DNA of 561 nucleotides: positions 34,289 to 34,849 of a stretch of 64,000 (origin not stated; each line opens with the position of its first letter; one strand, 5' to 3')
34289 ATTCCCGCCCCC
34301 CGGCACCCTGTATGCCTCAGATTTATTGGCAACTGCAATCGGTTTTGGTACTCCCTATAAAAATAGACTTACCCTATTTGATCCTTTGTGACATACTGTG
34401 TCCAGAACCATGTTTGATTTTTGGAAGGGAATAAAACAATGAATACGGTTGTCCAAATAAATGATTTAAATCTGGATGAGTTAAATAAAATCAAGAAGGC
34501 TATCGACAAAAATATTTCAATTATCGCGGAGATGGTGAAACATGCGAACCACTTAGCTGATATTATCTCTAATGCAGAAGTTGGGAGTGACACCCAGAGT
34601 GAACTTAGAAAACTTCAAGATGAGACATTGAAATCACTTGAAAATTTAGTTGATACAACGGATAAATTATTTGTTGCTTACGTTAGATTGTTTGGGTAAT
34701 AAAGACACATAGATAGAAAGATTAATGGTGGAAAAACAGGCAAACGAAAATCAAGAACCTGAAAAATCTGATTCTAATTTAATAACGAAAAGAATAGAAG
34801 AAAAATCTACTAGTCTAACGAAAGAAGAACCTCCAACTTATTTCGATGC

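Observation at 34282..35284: AT-rich insertion of ~1 kb bounded by a 25-bp direct repeat that duplicates the bamE 3' end; carries two orphan small ORFs and no recombinase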

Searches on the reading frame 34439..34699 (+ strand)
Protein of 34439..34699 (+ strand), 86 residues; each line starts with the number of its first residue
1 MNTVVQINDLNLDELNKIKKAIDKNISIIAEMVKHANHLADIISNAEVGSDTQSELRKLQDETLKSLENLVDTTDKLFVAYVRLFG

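Call 8: search_protein_families(library=pfam, proteins=[window:34439-34699:+], max_evalue=1)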
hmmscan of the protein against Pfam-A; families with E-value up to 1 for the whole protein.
window:34439-34699:+ (86 aa): 13 families
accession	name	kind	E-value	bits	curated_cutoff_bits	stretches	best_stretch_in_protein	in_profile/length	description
PF10368.14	YkyA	-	2.1e-05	24.8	28.8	1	6-84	40-120/186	Putative cell-wall binding lipoprotein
PF11728.13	ArAE_1_C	-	0.0011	19.5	22.4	1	14-84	3-74/166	Putative aromatic acid exporter C-terminal domain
PF11439.13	T3SchapCesA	-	0.045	14.3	29.1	1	21-74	33-85/95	Type III secretion system filament chaperone CesA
PF01519.22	DUF16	-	0.058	14.3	40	1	11-76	32-97/104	Protein of unknown function DUF16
PF20155.4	TMP_3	-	0.066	13.4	41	1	26-77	4-55/192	Tape measure protein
PF03437.21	BtpA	-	0.067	13.1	30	1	7-42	122-160/254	BtpA family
PF18293.6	Caprin-1_dimer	-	0.089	13.8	27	1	2-62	42-108/116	Caprin-1 dimerization domain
PF19881.4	DUF6354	-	0.1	13.4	25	1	17-81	20-85/115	Family of unknown function (DUF6354)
PF07364.17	DUF1485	-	0.1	12.3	22.8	1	4-48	109-153/290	Metallopeptidase family M81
PF21007.2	FBF1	-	0.18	10.7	45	1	13-69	112-169/524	Fas-binding factor 1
PF04873.18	EIN3_DNA-bd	-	0.24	11.1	27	1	19-67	98-145/252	Ethylene insensitive 3, DNA-binding domain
PF14698.11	ASL_C2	-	0.36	11.8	27.3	0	5-27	37-59/69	Argininosuccinate lyase C-terminal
PF00416.27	Ribosomal_S13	-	0.57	11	31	0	5-58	41-95/128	Ribosomal protein S13/S18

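Call 9: search_protein_families(library=phrogs, proteins=[window:34439-34699:+], max_evalue=1)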
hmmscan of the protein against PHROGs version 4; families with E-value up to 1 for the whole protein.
window:34439-34699:+ (86 aa): 13 families
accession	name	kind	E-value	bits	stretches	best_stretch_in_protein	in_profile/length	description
phrog_33570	-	unknown function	0.0014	18.2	1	8-74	29-94/686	-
phrog_28381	-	unknown function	0.015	16.9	1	12-43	11-42/76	-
phrog_33133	-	transcription regulation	0.017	16.2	1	5-64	44-102/111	anti-repressor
phrog_4151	-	DNA, RNA and nucleotide metabolism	0.018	15.9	1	12-71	90-151/154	DNA binding protein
phrog_22592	-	unknown function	0.019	16.2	1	23-54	29-60/97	-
phrog_20714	-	unknown function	0.039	15.3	1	15-78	16-79/81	-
phrog_34579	-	unknown function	0.046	14.9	1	6-73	8-69/109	-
phrog_6018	-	unknown function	0.061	14.4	1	6-74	3-72/119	-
phrog_16016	-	DNA, RNA and nucleotide metabolism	0.065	13.5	1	13-81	142-209/252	HNH endonuclease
phrog_21296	-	unknown function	0.073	14.1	1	9-74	14-79/147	-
phrog_13787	-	unknown function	0.12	13.5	1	15-73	78-136/172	-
phrog_23059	-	tail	0.21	10.4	1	7-55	212-260/1027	tail fiber protein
phrog_1090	-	unknown function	0.23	12.7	0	61-82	47-68/90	-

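Call 10: search_protein_families(library=padloc, proteins=[window:34439-34699:+], max_evalue=1)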
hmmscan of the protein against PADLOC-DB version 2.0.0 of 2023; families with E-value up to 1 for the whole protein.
window:34439-34699:+ (86 aa): 1 family
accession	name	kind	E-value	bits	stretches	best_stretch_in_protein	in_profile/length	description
PDLC01662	Cas12c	-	0.027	10.6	1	11-72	221-282/968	CAS-V-C; effector__SPE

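Call 16: find_homologous_proteins(query=window:34439-34699:+, max_evalue=0.01)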
Query window:34439-34699:+ (86 aa): 1 proteins with E <= 0.01 among 1 candidates.
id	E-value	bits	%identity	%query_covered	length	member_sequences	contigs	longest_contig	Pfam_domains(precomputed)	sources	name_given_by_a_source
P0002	2.0e-45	170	100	100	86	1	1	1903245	-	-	-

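Call 36: predict_structure(protein=window:34439-34699:+)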
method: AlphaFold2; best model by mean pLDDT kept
length: 86 residues; sequences in the alignment: 1
mean_pLDDT: 84.0   pTM: 0.66
mean pLDDT of the five models: 84.0, 79.9, 75.6, 75.5, 65.8
residues with pLDDT >= 90: 45; 70-90: 29; 50-70: 5; < 50: 7
segments of 3 or more residues with pLDDT < 50: 1-7
pLDDT, mean of each block of 10 residues (from residue 1): 47 86 94 91 83 90 94 92 76
secondary structure, 60 per line:
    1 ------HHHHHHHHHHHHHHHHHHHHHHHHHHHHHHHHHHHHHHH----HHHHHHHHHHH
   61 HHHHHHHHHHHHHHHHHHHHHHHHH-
elements in order: H7-45 H50-85

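Call 39: search_protein_representatives(protein=window:34439-34699:+)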
Query: 86 residues. Proteins with E-value up to 0.001 (for the whole library): 6; up to 1e-10: 2; up to 1e-30: 1. The best 6 are listed.
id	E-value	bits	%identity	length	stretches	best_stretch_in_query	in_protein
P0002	6.4e-46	169.5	100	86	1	1-86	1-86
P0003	9.0e-12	61.3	57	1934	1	38-60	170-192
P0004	6.4e-07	45.9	40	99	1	2-84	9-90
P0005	2.5e-06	44.0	33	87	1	1-84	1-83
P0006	1.7e-04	38.2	39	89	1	13-84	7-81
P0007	3.4e-04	37.2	40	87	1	13-84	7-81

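Call 41: fold_search(model_id=the predicted structure, library=pdb)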
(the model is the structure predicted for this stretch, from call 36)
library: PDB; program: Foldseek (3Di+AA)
matches with E <= 10: 751; with E <= 0.001: 0
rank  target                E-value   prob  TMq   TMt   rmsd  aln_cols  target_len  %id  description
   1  6v1v_D                3.4e-01  1.00  0.72  0.09   1.9        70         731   18  VIP3B (VIP3B_2160) adapted for crystallization (released 2019-12-18)
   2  6v1v_C                3.8e-01  1.00  0.73  0.09   1.8        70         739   18  VIP3B (VIP3B_2160) adapted for crystallization (released 2019-12-18)
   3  8szz_0                5.5e-01  1.00  0.75  0.91   1.6        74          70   19  CryoEM Structure of Computationally Designed Nanocage O32-ZL4 (released 2023-11-01)
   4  6b87_C                5.5e-01  1.00  0.80  0.69   1.5        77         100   12  Crystal structure of transmembrane protein TMHC2_E (released 2018-03-14)
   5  5j10_A                5.5e-01  0.99  0.71  0.86   1.9        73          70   19  De novo design of protein homo-oligomers with modular hydrogen bond network-mediated specificity (released 2016-05-25)
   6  6b87_A                5.9e-01  1.00  0.80  0.70   1.4        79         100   11  Crystal structure of transmembrane protein TMHC2_E (released 2018-03-14)
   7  6dkm_G                5.9e-01  0.80  0.48  0.54   4.6        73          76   18  DHD131 (released 2018-12-19)
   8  4dci_B                6.3e-01  0.99  0.75  0.46   2.6        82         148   10  Crystal structure of unknown funciton protein from Synechococcus sp. WH 8102 (released 2012-02-01)
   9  6b87_B                6.7e-01  1.00  0.84  0.75   1.1        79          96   11  Crystal structure of transmembrane protein TMHC2_E (released 2018-03-14)
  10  4l0r_B                6.7e-01  1.00  0.78  0.92   0.9        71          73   11  Crystal structure of FGF2-interacting protein from Homo sapiens. Northeast Structural Genomics Consortium Target HR902 (released 2013-09-04)
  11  9tg4_E                6.7e-01  0.47  0.43  0.15   5.7        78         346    9  Structure of the YbjP lipoprotein bound to the AcrABZ-TolC efflux pump (released 2026-04-08)
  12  5aqt_B                6.7e-01  0.44  0.40  0.31   6.8        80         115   22  Fragment-based screening of HSP70 sheds light on the functional role of ATP-binding site residues (released 2016-10-05)
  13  6dkm_A                7.1e-01  0.75  0.49  0.54   4.6        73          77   18  DHD131 (released 2018-12-19)
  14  6wa9_T                7.1e-01  0.66  0.48  0.54   4.0        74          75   12  Structure of the Chlamydia pneumoniae CdsV and CdsO protein complex (released 2020-09-30)
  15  5nfd_B                7.6e-01  0.98  0.73  0.80   2.7        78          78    8  Antiparallel monomeric coiled coil of Kif21A (released 2018-05-02)
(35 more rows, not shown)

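Call 43: find_homologous_proteins(query=A1, max_evalue=0.01)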
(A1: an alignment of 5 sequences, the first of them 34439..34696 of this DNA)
Query A1 (5 sequences) (86 aa, profile of the alignment): 8 proteins with E <= 0.01 among 995 candidates.
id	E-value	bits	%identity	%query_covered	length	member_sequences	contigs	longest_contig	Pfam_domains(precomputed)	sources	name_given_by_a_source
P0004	6.0e-31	124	39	99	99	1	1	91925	-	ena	-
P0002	2.1e-30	123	100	100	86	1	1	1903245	-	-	-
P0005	2.3e-30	123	32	98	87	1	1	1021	-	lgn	-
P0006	2.0e-28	116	38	84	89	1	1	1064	-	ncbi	-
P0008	3.0e-26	109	44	93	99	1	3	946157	-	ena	-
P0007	4.3e-26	109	36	85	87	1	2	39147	-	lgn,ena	-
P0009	1.1e-25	108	38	99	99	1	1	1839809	-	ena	-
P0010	1.6e-18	85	-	-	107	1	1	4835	-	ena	-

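Call 44: find_encoding_contigs(protein=P0009, flank=6000, max_places=4)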
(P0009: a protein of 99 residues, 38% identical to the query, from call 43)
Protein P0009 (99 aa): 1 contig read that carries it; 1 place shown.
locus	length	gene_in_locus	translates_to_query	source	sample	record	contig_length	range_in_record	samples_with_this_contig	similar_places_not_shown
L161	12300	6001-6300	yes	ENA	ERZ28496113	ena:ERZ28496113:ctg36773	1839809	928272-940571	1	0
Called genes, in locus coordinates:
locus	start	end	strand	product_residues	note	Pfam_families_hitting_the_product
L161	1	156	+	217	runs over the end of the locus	PF01292:Ni_hydr_CYTB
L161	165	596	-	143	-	PF01322:Cytochrom_C_2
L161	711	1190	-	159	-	PF00359:PTS_EIIA_2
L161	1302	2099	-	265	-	PF00005:ABC_tran, PF13304:AAA_21 (faint), PF12399:BCA_ABC_TP_C (weak)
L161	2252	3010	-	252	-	PF03968:LptD_N (weak)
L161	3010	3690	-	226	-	PF06835:LptC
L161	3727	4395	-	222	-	PF01612:DNA_pol_A_exo1, PF13482:RNase_H_2 (weak)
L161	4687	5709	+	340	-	PF01547:SBP_bac_1, PF13531:SBP_bac_11, PF13416:SBP_bac_8, PF13343:SBP_bac_6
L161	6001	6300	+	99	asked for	-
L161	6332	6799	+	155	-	PF14489:QueF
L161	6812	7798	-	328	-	PF00291:PALP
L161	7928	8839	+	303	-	PF00701:DHDPS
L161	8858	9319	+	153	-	PF01668:SmpB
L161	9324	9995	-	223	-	PF03167:UDG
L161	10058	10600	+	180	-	PF01288:HPPK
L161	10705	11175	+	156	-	PF01192:RNA_pol_Rpb6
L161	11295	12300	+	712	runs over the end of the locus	PF13328:HD_4, PF01966:HD, PF04607:RelA_SpoT, PF02824:TGS, PF19296:RelA_AH, PF28438:RelA_RIS, PF01842:ACT (weak), PF13291:ACT_4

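Call 45: find_encoding_contigs(protein=P0008, flank=6000, max_places=4)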
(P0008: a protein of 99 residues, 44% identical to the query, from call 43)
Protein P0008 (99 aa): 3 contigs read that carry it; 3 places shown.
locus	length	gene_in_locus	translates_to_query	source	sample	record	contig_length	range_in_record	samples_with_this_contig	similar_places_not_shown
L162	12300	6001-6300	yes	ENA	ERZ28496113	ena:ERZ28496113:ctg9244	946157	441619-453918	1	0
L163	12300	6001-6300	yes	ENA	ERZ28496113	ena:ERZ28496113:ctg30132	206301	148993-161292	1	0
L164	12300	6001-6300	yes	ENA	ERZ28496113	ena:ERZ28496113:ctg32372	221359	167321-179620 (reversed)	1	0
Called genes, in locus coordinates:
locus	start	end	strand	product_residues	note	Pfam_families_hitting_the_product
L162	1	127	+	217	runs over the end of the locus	PF01292:Ni_hydr_CYTB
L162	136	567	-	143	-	PF01322:Cytochrom_C_2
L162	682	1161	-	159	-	PF00359:PTS_EIIA_2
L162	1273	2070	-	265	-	PF00005:ABC_tran, PF13304:AAA_21 (faint), PF12399:BCA_ABC_TP_C (weak)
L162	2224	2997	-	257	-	PF03968:LptD_N (weak)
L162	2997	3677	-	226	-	PF06835:LptC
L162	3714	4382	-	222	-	PF01612:DNA_pol_A_exo1, PF13482:RNase_H_2 (weak)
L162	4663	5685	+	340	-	PF01547:SBP_bac_1, PF13531:SBP_bac_11, PF13416:SBP_bac_8, PF13343:SBP_bac_6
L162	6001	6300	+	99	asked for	-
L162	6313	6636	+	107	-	-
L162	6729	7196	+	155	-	PF14489:QueF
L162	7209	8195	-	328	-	PF00291:PALP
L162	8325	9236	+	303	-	PF00701:DHDPS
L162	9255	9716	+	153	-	PF01668:SmpB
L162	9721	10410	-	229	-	-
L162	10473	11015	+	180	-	PF01288:HPPK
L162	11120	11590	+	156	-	PF01192:RNA_pol_Rpb6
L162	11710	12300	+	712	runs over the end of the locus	PF13328:HD_4, PF01966:HD, PF04607:RelA_SpoT, PF02824:TGS, PF19296:RelA_AH, PF28438:RelA_RIS, PF01842:ACT (weak), PF13291:ACT_4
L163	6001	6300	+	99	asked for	-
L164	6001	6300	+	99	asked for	-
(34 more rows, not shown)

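Call 46: find_encoding_contigs(protein=P0004, flank=6000, max_places=4)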
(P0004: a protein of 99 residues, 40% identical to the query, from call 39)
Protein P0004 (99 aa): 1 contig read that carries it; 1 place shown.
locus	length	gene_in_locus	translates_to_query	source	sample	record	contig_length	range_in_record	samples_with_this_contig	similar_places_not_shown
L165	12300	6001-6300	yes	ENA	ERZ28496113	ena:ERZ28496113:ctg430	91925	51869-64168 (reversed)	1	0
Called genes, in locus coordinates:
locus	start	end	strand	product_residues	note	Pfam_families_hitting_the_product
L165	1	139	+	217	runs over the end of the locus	PF01292:Ni_hydr_CYTB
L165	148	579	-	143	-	PF01322:Cytochrom_C_2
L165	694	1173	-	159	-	PF00359:PTS_EIIA_2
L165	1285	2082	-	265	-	PF00005:ABC_tran, PF13304:AAA_21 (faint), PF12399:BCA_ABC_TP_C (weak)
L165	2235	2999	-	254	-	PF03968:LptD_N (weak)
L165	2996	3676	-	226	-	PF06835:LptC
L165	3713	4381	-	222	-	PF01612:DNA_pol_A_exo1, PF13482:RNase_H_2 (weak)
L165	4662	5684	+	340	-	PF01547:SBP_bac_1, PF13531:SBP_bac_11, PF13416:SBP_bac_8, PF13343:SBP_bac_6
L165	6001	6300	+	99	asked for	-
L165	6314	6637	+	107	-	-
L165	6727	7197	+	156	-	PF14489:QueF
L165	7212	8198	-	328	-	PF00291:PALP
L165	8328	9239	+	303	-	PF00701:DHDPS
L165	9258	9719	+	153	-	PF01668:SmpB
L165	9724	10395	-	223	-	PF03167:UDG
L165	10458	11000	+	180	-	PF01288:HPPK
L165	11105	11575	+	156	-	PF01192:RNA_pol_Rpb6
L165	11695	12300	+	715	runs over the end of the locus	PF13328:HD_4, PF01966:HD, PF04607:RelA_SpoT, PF02824:TGS, PF19296:RelA_AH, PF28438:RelA_RIS, PF01842:ACT (faint), PF13291:ACT_4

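Call 51: find_encoding_contigs(protein=P0007, flank=6000, max_places=4)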
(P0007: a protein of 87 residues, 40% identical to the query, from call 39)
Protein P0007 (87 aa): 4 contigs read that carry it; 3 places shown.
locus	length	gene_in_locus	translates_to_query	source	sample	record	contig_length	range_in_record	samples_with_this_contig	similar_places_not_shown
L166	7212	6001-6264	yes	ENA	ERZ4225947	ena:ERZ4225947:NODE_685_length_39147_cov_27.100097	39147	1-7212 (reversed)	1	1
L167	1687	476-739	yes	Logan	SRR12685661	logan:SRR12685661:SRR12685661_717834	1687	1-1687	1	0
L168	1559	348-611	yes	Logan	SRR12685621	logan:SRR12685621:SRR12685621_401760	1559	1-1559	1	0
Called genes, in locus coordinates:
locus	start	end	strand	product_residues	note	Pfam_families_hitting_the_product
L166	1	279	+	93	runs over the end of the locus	-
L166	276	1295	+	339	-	PF00078:RVT_1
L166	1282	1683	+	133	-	-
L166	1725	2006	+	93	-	-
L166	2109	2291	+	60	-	-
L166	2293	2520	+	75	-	-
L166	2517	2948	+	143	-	-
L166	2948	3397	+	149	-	PF01832:Glucosaminidase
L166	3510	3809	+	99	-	-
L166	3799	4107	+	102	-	-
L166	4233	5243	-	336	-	PF00589:Phage_integrase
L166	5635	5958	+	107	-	-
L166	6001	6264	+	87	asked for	-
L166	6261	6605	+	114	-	-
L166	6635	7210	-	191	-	?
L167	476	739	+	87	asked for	-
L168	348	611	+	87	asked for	-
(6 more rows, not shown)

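Call 52: find_encoding_contigs(protein=P0010, flank=6000, max_places=4)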
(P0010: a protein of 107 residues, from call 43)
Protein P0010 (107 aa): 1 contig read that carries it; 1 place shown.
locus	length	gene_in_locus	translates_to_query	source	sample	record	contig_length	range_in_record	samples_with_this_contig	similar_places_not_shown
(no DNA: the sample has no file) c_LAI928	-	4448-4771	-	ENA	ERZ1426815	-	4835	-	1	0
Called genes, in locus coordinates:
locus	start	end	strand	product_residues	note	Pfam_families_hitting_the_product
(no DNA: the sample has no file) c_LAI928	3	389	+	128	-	?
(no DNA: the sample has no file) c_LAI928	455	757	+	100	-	PF20901:Sf6_terminase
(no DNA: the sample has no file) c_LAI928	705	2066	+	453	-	PF03237:Terminase_6N, PF17289:Terminase_6C (faint)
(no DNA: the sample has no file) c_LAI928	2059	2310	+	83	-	-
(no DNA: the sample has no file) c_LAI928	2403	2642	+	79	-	-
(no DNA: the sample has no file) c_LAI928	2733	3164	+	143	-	-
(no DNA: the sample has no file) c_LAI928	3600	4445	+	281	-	PF03400:DDE_Tnp_IS1 (faint)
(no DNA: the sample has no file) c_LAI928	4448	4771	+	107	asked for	-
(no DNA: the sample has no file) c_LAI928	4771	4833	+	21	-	?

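Call 53: find_encoding_contigs(protein=P0005, flank=6000, max_places=4)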
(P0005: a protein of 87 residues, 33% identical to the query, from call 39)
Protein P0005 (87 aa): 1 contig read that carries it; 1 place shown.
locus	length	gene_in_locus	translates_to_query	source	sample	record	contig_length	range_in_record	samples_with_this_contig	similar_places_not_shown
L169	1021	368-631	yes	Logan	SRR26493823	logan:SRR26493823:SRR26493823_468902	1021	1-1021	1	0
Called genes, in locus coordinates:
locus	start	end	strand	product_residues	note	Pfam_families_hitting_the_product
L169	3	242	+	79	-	?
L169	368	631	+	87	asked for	-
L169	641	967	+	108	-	-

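Call 54: find_encoding_contigs(protein=P0006, flank=6000, max_places=4)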
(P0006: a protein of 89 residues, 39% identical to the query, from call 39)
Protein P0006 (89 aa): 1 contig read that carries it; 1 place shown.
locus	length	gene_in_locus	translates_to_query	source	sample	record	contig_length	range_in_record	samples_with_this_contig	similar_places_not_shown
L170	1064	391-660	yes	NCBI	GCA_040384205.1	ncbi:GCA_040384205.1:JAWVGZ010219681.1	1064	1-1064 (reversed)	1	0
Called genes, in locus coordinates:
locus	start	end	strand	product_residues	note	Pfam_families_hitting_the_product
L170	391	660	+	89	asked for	-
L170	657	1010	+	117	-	-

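Call 63: find_encoding_contigs(protein=P0007, flank=10000, max_places=2)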
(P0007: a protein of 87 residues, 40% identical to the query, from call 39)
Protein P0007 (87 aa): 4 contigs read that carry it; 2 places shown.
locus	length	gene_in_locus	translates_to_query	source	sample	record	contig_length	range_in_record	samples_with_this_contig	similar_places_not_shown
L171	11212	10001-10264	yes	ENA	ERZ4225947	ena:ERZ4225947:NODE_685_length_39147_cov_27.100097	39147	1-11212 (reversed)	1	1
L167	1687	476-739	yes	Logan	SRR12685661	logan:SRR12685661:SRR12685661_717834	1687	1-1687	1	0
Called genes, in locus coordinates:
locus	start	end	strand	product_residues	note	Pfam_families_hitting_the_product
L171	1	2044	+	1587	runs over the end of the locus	PF18809:PBECR1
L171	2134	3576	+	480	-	-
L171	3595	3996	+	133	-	PF05635:23S_rRNA_IVP (weak), PF22296:bAvd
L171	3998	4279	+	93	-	-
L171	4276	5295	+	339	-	PF00078:RVT_1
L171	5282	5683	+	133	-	-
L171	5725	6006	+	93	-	-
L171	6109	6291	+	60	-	-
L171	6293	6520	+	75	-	-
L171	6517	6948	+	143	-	-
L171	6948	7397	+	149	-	PF01832:Glucosaminidase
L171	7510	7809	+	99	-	-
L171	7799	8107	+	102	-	-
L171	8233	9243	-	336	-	PF00589:Phage_integrase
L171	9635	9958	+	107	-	-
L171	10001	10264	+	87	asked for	-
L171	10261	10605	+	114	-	-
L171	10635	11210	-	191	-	?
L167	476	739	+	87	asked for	-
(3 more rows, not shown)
